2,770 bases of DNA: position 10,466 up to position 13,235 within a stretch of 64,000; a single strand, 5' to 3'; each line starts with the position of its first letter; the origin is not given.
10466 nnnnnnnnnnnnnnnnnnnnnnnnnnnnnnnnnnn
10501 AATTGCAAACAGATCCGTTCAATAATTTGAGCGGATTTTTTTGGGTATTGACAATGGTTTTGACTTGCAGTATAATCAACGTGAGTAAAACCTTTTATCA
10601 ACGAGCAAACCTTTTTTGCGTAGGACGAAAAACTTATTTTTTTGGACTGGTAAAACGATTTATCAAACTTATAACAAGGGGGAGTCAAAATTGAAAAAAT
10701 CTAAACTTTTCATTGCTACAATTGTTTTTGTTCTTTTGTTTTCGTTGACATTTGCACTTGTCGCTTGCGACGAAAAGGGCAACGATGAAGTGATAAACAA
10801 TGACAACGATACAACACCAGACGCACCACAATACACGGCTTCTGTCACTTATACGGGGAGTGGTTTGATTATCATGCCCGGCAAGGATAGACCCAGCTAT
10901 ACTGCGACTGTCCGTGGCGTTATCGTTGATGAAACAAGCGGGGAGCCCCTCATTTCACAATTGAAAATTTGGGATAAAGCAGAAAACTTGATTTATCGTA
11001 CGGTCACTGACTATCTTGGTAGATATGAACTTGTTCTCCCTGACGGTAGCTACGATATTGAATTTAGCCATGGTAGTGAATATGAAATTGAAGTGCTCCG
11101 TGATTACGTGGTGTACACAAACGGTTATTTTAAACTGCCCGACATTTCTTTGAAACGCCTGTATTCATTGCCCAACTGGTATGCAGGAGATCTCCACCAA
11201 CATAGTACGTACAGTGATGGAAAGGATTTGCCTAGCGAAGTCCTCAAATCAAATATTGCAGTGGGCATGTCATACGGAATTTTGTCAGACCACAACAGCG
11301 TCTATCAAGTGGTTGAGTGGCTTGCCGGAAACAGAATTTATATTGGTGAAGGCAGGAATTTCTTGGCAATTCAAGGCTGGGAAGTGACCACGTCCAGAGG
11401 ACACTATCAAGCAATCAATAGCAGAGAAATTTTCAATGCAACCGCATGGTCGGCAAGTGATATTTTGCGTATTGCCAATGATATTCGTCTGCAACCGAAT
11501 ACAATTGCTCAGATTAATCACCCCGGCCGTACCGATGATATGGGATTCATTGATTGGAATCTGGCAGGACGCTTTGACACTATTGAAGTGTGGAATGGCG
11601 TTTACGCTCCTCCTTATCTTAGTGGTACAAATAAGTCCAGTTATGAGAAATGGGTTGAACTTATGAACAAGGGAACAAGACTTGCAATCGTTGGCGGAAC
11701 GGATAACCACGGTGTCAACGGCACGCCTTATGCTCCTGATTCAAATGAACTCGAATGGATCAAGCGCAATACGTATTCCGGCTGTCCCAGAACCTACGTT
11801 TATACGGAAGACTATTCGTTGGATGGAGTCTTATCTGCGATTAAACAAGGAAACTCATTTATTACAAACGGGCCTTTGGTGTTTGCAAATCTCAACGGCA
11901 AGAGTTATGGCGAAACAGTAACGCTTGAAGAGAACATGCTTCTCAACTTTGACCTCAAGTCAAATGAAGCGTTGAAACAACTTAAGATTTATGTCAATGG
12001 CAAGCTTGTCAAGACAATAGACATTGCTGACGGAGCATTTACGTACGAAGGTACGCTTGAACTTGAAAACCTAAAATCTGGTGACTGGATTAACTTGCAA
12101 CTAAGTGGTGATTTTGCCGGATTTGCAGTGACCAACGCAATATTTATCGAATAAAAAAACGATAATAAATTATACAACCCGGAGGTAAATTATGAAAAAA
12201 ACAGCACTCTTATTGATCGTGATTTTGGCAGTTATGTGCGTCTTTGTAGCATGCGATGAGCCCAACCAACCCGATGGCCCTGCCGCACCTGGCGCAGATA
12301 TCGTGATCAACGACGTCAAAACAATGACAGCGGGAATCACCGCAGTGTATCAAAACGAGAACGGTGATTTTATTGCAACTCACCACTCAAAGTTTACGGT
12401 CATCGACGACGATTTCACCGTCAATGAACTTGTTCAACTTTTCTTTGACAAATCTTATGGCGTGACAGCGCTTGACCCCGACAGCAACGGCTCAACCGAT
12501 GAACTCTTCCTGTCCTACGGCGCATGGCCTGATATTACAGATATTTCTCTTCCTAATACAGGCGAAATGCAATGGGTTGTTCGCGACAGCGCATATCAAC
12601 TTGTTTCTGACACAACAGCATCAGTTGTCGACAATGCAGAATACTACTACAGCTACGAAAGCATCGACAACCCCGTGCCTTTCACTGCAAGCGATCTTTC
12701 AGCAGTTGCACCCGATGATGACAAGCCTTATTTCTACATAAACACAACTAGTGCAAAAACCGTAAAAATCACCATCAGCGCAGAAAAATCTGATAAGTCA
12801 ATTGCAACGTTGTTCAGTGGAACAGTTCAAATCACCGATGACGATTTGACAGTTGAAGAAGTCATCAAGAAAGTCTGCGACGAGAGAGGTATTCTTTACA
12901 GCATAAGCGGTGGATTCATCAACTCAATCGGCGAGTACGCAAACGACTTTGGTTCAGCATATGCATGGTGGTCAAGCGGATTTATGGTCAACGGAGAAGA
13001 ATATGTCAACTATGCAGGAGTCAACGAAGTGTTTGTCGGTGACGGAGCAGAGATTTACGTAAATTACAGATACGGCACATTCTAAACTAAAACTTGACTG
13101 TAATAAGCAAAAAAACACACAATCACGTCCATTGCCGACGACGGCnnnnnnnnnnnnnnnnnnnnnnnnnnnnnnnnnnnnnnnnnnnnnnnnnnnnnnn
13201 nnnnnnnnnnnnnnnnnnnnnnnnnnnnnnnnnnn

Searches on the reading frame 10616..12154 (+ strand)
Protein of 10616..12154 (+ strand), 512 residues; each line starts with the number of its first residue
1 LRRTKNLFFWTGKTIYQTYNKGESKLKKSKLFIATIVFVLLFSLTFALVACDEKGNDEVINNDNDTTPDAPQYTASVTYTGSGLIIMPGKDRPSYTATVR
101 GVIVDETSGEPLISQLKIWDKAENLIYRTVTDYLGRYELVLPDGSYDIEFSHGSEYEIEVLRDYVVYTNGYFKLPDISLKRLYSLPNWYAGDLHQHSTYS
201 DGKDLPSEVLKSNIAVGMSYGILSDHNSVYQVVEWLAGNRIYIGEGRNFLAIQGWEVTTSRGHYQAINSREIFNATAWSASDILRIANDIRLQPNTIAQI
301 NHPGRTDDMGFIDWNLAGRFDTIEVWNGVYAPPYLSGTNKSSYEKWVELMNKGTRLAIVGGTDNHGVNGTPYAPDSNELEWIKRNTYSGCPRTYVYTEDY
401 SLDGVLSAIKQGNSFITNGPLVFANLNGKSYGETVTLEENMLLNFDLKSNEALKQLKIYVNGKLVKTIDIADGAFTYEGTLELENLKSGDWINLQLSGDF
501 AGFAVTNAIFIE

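Call 3: search_protein_families(library=pfam, proteins=[window:10616-12154:+], max_evalue=0.001)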
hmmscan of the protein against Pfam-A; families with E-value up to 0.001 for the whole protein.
window:10616-12154:+ (512 aa): 3 families
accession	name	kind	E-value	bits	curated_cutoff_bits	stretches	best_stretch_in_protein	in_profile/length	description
PF13715.12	CarbopepD_reg_2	-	8.5e-05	22.9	32.2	0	99-152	1-52/88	CarboxypepD_reg-like domain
PF13620.12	CarboxypepD_reg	-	0.00012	22.7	32.3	1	98-153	1-57/82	Carboxypeptidase regulatory-like domain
PF02811.25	PHP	-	0.00037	21.3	26.4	1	192-235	1-46/164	PHP domain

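Call 4: search_protein_families(library=ncbifam, proteins=[window:10616-12154:+], max_evalue=0.001)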
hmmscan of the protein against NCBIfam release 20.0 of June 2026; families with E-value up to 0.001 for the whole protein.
window:10616-12154:+ (512 aa): 4 families
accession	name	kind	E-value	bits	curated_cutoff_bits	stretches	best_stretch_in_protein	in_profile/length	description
NF038032.1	CehA_McbA_metalo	domain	2.1e-52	178.5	80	1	187-512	1-315/315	CehA/McbA family metallohydrolase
NF006375.0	PRK08609.1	equivalog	1.3e-05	24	426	1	190-241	336-387/571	DNA polymerase/3'-5' exonuclease PolX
NF005928.0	PRK07945.1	equivalog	0.00016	21.2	250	1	188-240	97-149/337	PHP domain-containing protein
NF041577.1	nside_bi_sphtase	equivalog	0.00097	18.4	400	0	192-230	5-43/276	3',5'-nucleoside bisphosphate phosphatase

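Call 42: search_solved_structures(query=window:10691-12151:+, max_evalue=0.1)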
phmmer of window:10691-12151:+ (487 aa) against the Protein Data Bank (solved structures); distinct sequences matched with E-value up to 0.1: 3.
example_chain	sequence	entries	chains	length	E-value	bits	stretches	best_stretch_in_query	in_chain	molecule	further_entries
3b0y_A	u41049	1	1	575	0.039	15.9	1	154-208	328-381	DNA polymerase beta family (X family)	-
3au2_A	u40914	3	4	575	0.04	15.8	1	154-208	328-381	DNA polymerase beta family (X family)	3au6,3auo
3b0x_A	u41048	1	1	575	0.04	15.8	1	154-208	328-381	DNA polymerase beta family (X family)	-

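Call 43: search_protein_families(library=pfam, proteins=[window:10691-12151:+], max_evalue=1)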
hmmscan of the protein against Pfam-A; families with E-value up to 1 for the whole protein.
window:10691-12151:+ (487 aa): 5 families
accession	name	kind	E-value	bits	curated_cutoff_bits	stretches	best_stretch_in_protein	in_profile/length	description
PF13715.12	CarbopepD_reg_2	-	7.7e-05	23.1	32.2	1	74-127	1-52/88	CarboxypepD_reg-like domain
PF13620.12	CarboxypepD_reg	-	0.00011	22.9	32.3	1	73-128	1-57/82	Carboxypeptidase regulatory-like domain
PF02811.25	PHP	-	0.00035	21.4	26.4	1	167-210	1-46/164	PHP domain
PF16405.10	DUF5013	-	0.076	13.6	28.5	1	98-152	62-107/149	Domain of unknown function (DUF5013)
PF17210.9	SdrD_B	-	0.078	13.6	29.7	1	91-133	29-72/112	SdrD B-like domain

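Call 65: find_homologous_proteins(query=window:10691-12151:+, max_evalue=0.00001)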
Query window:10691-12151:+ (487 aa): 42 proteins with E <= 0.00001 among 8000 candidates.
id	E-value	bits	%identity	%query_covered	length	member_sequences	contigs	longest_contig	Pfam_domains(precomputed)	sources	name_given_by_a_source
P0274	0.0e+0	1094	98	100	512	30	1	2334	-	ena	-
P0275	2.2e-273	925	81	100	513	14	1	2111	PF13715.13,PF13620.13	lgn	-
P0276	6.7e-268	907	81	100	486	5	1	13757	PF13715.13,PF13620.13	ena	-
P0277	3.6e-209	714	62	100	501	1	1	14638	PF13620.13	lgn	-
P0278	5.2e-133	462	48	90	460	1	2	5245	-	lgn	-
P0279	2.9e-75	272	38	86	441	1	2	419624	-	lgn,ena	-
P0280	6.8e-72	261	35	89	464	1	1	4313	-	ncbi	ncbi:MAG: CehA/McbA family metallohydrolase [Turicibacter sp.]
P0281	2.6e-71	259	38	85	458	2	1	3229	PF13715.13,PF13620.13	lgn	-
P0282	9.6e-69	250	37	85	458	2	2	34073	PF13620.13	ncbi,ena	-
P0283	6.4e-68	248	35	85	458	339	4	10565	-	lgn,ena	-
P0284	8.5e-68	247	35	100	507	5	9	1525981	-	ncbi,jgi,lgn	jgi:hypothetical protein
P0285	1.2e-67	247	37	85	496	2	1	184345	PF13620.13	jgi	jgi:hypothetical protein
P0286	2.9e-67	246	37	85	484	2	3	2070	-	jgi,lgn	jgi:hypothetical protein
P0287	6.5e-67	244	37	86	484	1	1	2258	-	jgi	jgi:hypothetical protein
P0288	6.1e-66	241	36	85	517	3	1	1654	-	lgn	-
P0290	4.8e-64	235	33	85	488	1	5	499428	-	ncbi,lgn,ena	-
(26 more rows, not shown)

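Call 66: find_encoding_contigs(protein=P0284, flank=10000, max_places=2)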
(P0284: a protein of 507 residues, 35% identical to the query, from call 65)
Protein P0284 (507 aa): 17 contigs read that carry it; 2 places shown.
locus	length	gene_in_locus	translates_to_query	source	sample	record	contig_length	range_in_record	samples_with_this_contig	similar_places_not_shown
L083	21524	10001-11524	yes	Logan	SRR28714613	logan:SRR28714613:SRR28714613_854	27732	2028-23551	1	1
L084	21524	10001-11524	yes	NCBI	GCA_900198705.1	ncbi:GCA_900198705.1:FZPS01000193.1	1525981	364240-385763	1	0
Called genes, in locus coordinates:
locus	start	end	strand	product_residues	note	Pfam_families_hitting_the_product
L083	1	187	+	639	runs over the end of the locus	PF02824:TGS, PF07973:tRNA_SAD, PF00587:tRNA-synt_2b, PF03129:HGTP_anticodon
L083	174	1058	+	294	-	-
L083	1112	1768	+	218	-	PF01476:LysM, PF22310:NMB0315_dom_I (faint), PF23446:LysM1_NFP_LYK (faint), PF23472:LysM2_CERK1_LYK3_4_5 (faint), PF23577:LysM_RLK (faint), PF01476:LysM, PF23473:LysM3_LYK4_5 (weak)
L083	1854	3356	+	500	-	-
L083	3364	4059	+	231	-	PF19539:DUF6063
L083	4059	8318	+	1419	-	-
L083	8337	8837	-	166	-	PF00190:Cupin_1 (weak), PF07883:Cupin_2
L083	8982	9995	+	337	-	PF00356:LacI, PF00532:Peripla_BP_1, PF13407:Peripla_BP_4, PF13377:Peripla_BP_3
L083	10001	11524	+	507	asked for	-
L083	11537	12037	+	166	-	PF14478:DUF4430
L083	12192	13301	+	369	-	PF02608:Bmp, PF13407:Peripla_BP_4 (weak)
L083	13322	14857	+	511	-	PF00005:ABC_tran, PF13304:AAA_21 (faint), PF00005:ABC_tran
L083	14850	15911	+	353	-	PF02653:BPD_transp_2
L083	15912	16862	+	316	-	PF02653:BPD_transp_2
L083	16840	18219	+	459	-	PF03747:ADP_ribosyl_GH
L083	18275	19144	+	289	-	PF00294:PfkB, PF08543:Phos_pyr_kin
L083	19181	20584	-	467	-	PF02233:PNTB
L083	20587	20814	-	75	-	PF12769:PNTB_4TM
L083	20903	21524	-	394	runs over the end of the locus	PF05222:AlaDh_PNT_N, PF02826:2-Hacid_dh_C (faint), PF01262:AlaDh_PNT_C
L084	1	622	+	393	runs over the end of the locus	PF00665:rve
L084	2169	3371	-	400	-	PF03315:SDH_beta, PF03313:SDH_alpha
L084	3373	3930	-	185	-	PF04608:PgpA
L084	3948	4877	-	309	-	PF00551:Formyl_trans_N, PF02911:Formyl_trans_C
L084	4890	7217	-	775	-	PF17764:PriA_3primeBD, PF18319:Zn_ribbon_PriA (weak)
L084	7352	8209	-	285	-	PF00198:2-oxoacid_dh (weak)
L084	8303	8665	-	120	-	-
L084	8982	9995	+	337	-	PF00356:LacI, PF00532:Peripla_BP_1, PF13407:Peripla_BP_4, PF13377:Peripla_BP_3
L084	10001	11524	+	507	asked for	-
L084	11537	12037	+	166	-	PF14478:DUF4430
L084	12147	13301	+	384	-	PF02608:Bmp, PF13407:Peripla_BP_4 (weak)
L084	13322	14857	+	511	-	PF00005:ABC_tran, PF13304:AAA_21 (faint), PF00005:ABC_tran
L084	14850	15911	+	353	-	PF02653:BPD_transp_2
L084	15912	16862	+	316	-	PF02653:BPD_transp_2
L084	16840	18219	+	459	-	PF03747:ADP_ribosyl_GH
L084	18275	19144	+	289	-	PF00294:PfkB, PF08543:Phos_pyr_kin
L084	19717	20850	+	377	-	PF03845:Spore_permease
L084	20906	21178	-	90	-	PF00583:Acetyltransf_1, PF13673:Acetyltransf_10 (weak), PF13508:Acetyltransf_7 (weak), PF14542:Acetyltransf_CG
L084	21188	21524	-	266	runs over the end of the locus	PF00005:ABC_tran, PF02463:SMC_N (weak), PF09818:ABC_ATPase (faint), PF13304:AAA_21 (faint)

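Call 67: find_encoding_contigs(protein=P0290, flank=10000, max_places=2)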
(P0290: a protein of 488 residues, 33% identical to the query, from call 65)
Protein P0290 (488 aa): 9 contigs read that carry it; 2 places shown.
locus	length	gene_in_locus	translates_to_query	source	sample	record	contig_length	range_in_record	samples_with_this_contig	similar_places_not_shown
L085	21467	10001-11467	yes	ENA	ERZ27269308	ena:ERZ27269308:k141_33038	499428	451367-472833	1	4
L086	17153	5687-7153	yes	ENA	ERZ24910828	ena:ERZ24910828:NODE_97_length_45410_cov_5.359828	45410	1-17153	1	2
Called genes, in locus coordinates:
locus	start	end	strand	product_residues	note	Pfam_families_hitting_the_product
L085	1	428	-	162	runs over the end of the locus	PF00731:AIRC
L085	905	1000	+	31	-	-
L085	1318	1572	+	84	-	PF09509:Hypoth_Ymh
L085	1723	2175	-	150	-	-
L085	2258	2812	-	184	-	PF00440:TetR_N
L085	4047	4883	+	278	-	PF01391:Collagen, PF00386:C1q (weak), PF18573:BclA_C (weak)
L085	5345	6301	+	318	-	PF02735:Ku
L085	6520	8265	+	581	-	PF13298:LigD_N, PF01068:DNA_ligase_A_M, PF01331:mRNA_cap_enzyme (weak), PF04679:DNA_ligase_A_C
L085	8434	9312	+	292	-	PF21686:LigD_Prim-Pol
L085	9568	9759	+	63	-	PF12797:Fer4_2 (weak), PF12837:Fer4_6 (weak), PF13237:Fer4_10 (faint), PF00037:Fer4 (weak), PF13459:Fer4_15, PF13370:Fer4_13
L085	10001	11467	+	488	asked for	-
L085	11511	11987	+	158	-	-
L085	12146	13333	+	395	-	PF02608:Bmp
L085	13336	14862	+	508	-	PF00005:ABC_tran, PF13304:AAA_21 (faint), PF00005:ABC_tran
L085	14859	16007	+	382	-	PF02653:BPD_transp_2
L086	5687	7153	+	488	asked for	-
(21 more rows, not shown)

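Call 68: find_encoding_contigs(protein=P0279, flank=10000, max_places=2)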
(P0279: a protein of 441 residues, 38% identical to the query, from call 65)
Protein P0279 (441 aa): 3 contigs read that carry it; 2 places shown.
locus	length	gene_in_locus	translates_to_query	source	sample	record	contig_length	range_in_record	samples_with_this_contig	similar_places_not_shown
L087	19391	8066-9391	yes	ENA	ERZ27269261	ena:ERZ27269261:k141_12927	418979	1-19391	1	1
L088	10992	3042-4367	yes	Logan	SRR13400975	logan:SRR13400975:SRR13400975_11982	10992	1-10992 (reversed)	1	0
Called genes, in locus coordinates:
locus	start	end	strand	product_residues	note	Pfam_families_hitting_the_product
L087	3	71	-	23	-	?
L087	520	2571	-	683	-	PF01145:Band_7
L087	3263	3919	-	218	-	-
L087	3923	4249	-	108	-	PF03551:PadR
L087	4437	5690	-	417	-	PF02812:ELFV_dehydrog_N, PF00208:ELFV_dehydrog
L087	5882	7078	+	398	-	PF12671:Amidase_6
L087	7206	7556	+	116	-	PF01925:TauE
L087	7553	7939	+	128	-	PF01925:TauE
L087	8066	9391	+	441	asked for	-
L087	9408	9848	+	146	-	PF14478:DUF4430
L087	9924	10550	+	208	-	-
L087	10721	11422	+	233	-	PF09818:ABC_ATPase (faint), PF00005:ABC_tran, PF02463:SMC_N (faint), PF13304:AAA_21 (faint)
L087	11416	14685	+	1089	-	PF12704:MacB_PCD (weak), PF27881:CRWN_N (faint), PF02687:FtsX, PF12704:MacB_PCD (weak), PF02687:FtsX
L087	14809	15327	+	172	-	-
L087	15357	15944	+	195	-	PF00300:His_Phos_1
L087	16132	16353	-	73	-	-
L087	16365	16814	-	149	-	-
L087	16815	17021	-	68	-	PF12844:HTH_19, PF13560:HTH_31 (weak), PF01381:HTH_3, PF13443:HTH_26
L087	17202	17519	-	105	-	PF06865:Ppnp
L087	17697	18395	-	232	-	-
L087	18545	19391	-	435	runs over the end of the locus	PF05977:MFS_3, PF07690:MFS_1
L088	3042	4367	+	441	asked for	-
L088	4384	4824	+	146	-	PF14478:DUF4430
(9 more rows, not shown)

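Call 69: search_protein_families(library=pfam, proteins=[L087:9924-10547:+, L087:9408-9845:+, L087:14809-15324:+], max_evalue=1)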
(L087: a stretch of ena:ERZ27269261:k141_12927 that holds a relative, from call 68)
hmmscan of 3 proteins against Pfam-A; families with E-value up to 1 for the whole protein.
L087:9924-10547:+ (208 aa): 1 family
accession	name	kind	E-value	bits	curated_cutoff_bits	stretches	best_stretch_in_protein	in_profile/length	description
PF13480.13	Acetyltransf_6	-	0.053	14.1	22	1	49-111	26-87/143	Acetyltransferase (GNAT) domain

L087:9408-9845:+ (146 aa): 2 families
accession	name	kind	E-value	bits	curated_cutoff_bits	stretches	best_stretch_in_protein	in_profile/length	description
PF14478.12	DUF4430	-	7e-10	39.7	23.8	1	64-136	3-71/72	Domain of unknown function (DUF4430)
PF06163.17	DUF977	-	0.043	14.3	22.1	1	24-80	30-86/134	Bacterial protein of unknown function (DUF977)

L087:14809-15324:+ (172 aa): 4 families
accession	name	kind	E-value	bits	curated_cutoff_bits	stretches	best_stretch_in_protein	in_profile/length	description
PF12724.12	Flavodoxin_5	-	0.00069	20.4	27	1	60-127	39-110/145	Flavodoxin domain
PF12641.12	Flavodoxin_3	-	0.045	14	27.5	1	7-34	4-33/160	Flavodoxin domain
PF02525.22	Flavodoxin_2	-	0.087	13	27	1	1-95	1-108/198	Flavodoxin-like fold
PF00258.30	Flavodoxin_1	-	0.095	13.3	25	1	5-38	1-34/143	Flavodoxin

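Call 77: predict_structure(alignment_id=A3)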
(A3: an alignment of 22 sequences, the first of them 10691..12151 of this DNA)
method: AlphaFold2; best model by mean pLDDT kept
length: 487 residues; sequences in the alignment: 22
mean_pLDDT: 85.9   pTM: 0.80
mean pLDDT of the five models: 85.9, 85.3, 85.2, 83.4, 83.3
residues with pLDDT >= 90: 311; 70-90: 106; 50-70: 24; < 50: 46
segments of 3 or more residues with pLDDT < 50: 28-50, 52-54, 62-68, 346-353, 358-360
pLDDT, mean of each block of 10 residues (from residue 1): 79 90 61 38 41 51 49 91 94 81 89 89 92 92 83 94 95 91 94 95 93 93 95 93 90 93 91 94 89 96 84 92 97 91 57 50 77 97 98 95 97 96 95 98 96 96 97 89 98
secondary structure, 60 per line:
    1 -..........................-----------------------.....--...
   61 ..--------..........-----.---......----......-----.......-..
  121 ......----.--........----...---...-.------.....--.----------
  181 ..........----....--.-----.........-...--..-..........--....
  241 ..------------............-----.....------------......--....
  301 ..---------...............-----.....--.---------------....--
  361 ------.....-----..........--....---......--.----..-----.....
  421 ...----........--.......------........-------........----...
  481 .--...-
elements in order: H2-27 E51-55 E58-62 E71-80 E90-95 E100-105 E111-117 E119-126 E134-141 E146-148 E152-154 E163-167 H181-190 E195-198 H207-215 E217-219 E225-234 E237-242 H255-266 E272-276 H289-294 E297-302 H312-326 E332-336 H355-358 E367-371 H377-386 E389-392 E396-401 E416-423 E428-435 E438-444 E451-458 E466-473 E478-481 E484-486

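Call 81: fold_search(model_id=the predicted structure, library=pdb)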
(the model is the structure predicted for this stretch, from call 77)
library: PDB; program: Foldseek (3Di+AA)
matches with E <= 10: 1301; with E <= 0.001: 42
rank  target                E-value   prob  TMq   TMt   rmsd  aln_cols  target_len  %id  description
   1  3e38_B                1.1e-11  1.00  0.39  0.54   9.2       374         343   16  CRYSTAL STRUCTURE OF A TWO-DOMAIN PROTEIN CONTAINING PREDICTED PHP-LIKE METAL-DEPENDENT PHOSPHOESTERASE (BVU_3505) FRO (released 2008-10-07)
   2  3e38_A                4.9e-11  1.00  0.36  0.49   9.3       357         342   17  CRYSTAL STRUCTURE OF A TWO-DOMAIN PROTEIN CONTAINING PREDICTED PHP-LIKE METAL-DEPENDENT PHOSPHOESTERASE (BVU_3505) FRO (released 2008-10-07)
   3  2anu_A                1.8e-09  1.00  0.34  0.70   3.7       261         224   18  Crystal structure of Predicted metal-dependent phosphoesterase (PHP family) (tm0559) from THERMOTOGA MARITIMA at 2.40  (released 2005-10-18)
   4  2anu_E                3.4e-09  1.00  0.34  0.69   3.9       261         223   17  Crystal structure of Predicted metal-dependent phosphoesterase (PHP family) (tm0559) from THERMOTOGA MARITIMA at 2.40  (released 2005-10-18)
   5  2anu_F                3.6e-09  1.00  0.34  0.70   3.7       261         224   17  Crystal structure of Predicted metal-dependent phosphoesterase (PHP family) (tm0559) from THERMOTOGA MARITIMA at 2.40  (released 2005-10-18)
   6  2anu_C                4.7e-09  1.00  0.34  0.70   3.8       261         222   18  Crystal structure of Predicted metal-dependent phosphoesterase (PHP family) (tm0559) from THERMOTOGA MARITIMA at 2.40  (released 2005-10-18)
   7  2anu_D                1.9e-08  1.00  0.34  0.71   3.6       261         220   18  Crystal structure of Predicted metal-dependent phosphoesterase (PHP family) (tm0559) from THERMOTOGA MARITIMA at 2.40  (released 2005-10-18)
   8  2anu_B                2.6e-08  1.00  0.34  0.70   3.6       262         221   17  Crystal structure of Predicted metal-dependent phosphoesterase (PHP family) (tm0559) from THERMOTOGA MARITIMA at 2.40  (released 2005-10-18)
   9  7ug9                  2.3e-07  1.00  0.26  0.57   5.2       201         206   18  Crystal structure of RNase AM PHP domain (released 2022-08-31)
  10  2yb1                  3.6e-07  1.00  0.26  0.43  11.2       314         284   18  Structure of an amidohydrolase from Chromobacterium violaceum (EFI target EFI-500202) with bound Mn, AMP and phosphate. (released 2011-03-16)
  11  9etk                  5.7e-07  1.00  0.27  0.44   7.4       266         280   15  Crystal structure of Vibrio cholerae RNase AM (released 2024-09-11)
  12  3o0f                  7.1e-06  1.00  0.27  0.43   8.2       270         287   14  Crystal structure of a putative metal-dependent phosphoesterase (BAD_1165) from bifidobacterium adolescentis atcc 15703  (released 2010-08-25)
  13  8ges_C                1.5e-05  0.91  0.19  0.16  21.9       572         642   11  R. hominis 2 beta-glucuronidase bound to UNC10201652-glucuronide (released 2024-02-14)
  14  3e0f                  2.2e-05  1.00  0.25  0.42  10.7       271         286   14  Crystal structure of a putative metal-dependent phosphoesterase (bad_1165) from bifidobacterium adolescentis atcc 15703  (released 2008-09-02)
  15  8get_A                2.9e-05  0.94  0.21  0.17  21.3       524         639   11  R. hominis 2 beta-glucuronidase bound to norquetiapine-glucuronide (released 2024-03-20)
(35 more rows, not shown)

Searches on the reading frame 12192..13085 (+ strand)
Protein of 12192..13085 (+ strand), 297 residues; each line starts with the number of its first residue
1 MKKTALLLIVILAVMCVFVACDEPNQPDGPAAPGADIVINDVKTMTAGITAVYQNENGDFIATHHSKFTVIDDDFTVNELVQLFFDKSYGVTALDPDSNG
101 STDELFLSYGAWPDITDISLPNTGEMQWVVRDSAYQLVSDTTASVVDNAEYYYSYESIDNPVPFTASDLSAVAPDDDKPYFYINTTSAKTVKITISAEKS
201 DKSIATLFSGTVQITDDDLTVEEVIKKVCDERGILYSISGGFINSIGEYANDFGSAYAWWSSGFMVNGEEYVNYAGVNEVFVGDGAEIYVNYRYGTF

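Call 3: search_protein_families(library=pfam, proteins=[window:12192-13085:+], max_evalue=0.001)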
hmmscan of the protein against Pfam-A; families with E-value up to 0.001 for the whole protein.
window:12192-13085:+ (297 aa): 0 families

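Call 4: search_protein_families(library=ncbifam, proteins=[window:12192-13085:+], max_evalue=0.001)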
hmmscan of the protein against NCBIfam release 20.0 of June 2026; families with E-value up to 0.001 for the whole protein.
window:12192-13085:+ (297 aa): 0 families

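Call 40: search_solved_structures(query=window:12192-13082:+, max_evalue=1)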
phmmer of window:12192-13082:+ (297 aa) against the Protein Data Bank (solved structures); distinct sequences matched with E-value up to 1: 1.
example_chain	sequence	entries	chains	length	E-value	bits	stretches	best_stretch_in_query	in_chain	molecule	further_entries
1v0j_A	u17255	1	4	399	0.84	12.3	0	166-211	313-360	UDP-GALACTOPYRANOSE MUTASE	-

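Call 43: search_protein_families(library=pfam, proteins=[window:12192-13082:+], max_evalue=1)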
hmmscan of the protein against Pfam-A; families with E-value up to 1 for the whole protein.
window:12192-13082:+ (297 aa): 5 families
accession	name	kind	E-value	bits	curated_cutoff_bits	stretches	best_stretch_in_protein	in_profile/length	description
PF14478.12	DUF4430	-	0.0039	18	23.8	1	220-292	3-70/72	Domain of unknown function (DUF4430)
PF24902.1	Ig_NUP210_9th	-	0.036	14.6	27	1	179-220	25-66/79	NUP210, Ig-like domain 9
PF00614.28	PLDc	-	0.037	14.5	21.9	1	63-76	4-17/28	Phospholipase D Active site motif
PF14748.11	P5CR_dimer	-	0.2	12.4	25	1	181-234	20-74/105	Pyrroline-5-carboxylate reductase dimerisation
PF24052.1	Phage_lipoprotein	-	0.46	10.9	27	0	8-32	7-31/80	Phage lipoprotein family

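Call 63: find_homologous_proteins(query=window:12192-13082:+, max_evalue=0.001)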
Query window:12192-13082:+ (297 aa): 3 proteins with E <= 0.001 among 1092 candidates.
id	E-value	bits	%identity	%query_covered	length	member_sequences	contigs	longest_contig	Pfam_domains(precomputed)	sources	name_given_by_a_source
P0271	1.2e-185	634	94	100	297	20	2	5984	-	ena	-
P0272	1.2e-133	463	70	99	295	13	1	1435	-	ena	-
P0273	8.2e-98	346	54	98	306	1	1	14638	-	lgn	-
